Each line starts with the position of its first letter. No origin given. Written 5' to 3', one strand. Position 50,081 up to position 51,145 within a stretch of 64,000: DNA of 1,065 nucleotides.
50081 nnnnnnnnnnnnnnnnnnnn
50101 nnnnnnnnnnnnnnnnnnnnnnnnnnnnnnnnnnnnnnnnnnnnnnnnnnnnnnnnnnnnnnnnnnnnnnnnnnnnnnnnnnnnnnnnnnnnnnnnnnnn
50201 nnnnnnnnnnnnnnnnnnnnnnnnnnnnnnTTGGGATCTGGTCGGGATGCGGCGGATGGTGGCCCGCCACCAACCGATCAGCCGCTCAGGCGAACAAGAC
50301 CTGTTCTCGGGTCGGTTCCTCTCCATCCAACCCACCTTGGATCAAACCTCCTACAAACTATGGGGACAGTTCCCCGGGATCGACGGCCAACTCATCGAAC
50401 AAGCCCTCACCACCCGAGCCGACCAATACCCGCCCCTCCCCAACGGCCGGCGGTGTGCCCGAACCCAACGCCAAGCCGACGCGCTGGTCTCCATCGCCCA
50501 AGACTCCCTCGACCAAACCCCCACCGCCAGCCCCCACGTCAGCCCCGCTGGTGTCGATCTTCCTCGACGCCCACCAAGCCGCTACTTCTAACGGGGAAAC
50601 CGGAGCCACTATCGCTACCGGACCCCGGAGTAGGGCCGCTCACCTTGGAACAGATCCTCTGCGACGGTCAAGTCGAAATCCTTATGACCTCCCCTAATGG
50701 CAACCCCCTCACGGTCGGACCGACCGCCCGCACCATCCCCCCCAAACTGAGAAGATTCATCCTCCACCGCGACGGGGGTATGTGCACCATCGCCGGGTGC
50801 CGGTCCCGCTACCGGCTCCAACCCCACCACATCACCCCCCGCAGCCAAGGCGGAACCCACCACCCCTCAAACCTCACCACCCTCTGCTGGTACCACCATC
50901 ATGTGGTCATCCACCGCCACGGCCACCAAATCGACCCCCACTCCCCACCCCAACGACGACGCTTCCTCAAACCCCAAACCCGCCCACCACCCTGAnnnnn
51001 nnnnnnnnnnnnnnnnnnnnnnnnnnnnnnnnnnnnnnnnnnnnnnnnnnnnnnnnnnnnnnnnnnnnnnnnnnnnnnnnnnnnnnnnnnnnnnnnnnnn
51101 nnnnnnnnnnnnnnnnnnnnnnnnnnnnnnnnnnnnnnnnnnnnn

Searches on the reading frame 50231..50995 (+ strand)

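Call 37: search_protein_families(library=pfam, proteins=[window:50231-50995:+], max_evalue=0.00001)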
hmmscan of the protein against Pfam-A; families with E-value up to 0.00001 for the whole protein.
window:50231-50995:+ (254 aa): 1 family
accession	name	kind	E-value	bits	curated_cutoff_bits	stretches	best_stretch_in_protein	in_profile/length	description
PF01844.29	HNH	-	1.2e-06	29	21.4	1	190-221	9-39/47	HNH endonuclease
